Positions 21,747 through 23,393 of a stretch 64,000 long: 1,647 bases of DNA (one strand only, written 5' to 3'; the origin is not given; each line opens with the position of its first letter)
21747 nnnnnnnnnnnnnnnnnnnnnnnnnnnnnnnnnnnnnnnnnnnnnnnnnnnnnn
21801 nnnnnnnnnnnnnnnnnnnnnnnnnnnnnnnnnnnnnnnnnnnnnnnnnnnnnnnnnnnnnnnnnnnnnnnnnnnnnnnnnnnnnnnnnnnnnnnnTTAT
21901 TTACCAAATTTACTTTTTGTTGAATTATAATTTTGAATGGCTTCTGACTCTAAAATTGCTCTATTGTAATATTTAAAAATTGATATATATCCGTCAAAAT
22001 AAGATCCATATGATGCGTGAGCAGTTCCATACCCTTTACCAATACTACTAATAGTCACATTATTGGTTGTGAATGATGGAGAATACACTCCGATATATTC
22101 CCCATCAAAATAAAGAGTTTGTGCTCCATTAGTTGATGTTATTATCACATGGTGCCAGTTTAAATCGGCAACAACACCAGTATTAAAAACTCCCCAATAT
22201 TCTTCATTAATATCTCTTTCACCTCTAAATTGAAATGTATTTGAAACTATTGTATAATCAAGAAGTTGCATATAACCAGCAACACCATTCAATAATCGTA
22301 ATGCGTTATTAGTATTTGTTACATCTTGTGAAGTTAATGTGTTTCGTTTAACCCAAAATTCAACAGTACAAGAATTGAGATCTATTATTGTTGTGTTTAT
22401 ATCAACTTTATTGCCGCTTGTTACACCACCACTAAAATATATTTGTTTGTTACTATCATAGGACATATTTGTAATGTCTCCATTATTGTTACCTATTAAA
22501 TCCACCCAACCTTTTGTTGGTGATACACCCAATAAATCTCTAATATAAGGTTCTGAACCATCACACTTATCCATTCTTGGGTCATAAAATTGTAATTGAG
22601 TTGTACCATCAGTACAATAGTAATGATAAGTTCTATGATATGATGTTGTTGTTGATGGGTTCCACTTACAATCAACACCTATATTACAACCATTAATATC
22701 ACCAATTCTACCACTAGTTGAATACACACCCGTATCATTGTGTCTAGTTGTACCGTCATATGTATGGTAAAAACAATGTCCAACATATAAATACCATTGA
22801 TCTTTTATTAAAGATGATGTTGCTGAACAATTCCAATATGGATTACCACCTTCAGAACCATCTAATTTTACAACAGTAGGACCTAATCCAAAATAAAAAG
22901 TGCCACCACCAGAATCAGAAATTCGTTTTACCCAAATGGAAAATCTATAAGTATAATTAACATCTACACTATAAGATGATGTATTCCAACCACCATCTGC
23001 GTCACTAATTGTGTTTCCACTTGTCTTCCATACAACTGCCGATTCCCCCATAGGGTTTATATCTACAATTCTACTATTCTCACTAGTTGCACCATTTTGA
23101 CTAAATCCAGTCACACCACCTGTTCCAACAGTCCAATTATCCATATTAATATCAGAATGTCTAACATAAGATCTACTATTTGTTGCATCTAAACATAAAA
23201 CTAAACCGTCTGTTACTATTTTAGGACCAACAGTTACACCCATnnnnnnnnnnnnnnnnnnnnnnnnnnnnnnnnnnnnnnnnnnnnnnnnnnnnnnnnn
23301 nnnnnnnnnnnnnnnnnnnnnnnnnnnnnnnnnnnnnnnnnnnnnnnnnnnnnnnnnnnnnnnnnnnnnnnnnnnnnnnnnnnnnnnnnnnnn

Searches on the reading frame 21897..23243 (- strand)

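Call 8: search_protein_families(library=pfam, proteins=[window:21897-23243:-], max_evalue=0.001)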
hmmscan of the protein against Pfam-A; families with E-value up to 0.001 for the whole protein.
window:21897-23243:- (448 aa): 1 family
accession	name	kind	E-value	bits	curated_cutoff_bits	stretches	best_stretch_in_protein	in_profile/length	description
PF13385.13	Laminin_G_3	-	3.4e-12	47.2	27.6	1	277-434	4-149/151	Concanavalin A-like lectin/glucanases superfamily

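Call 9: search_protein_families(library=phrogs, proteins=[window:21897-23243:-], max_evalue=0.001)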
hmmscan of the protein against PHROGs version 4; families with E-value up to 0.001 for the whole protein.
window:21897-23243:- (448 aa): 3 families
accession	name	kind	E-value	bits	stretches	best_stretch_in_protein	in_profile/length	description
phrog_8510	-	head and packaging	1.8e-13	50.2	1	272-446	735-904/1348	virion structural protein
phrog_3545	-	unknown function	2.3e-10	40.2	1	282-437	809-970/1115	-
phrog_17347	-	unknown function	4.7e-05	24.2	1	272-442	48-208/312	-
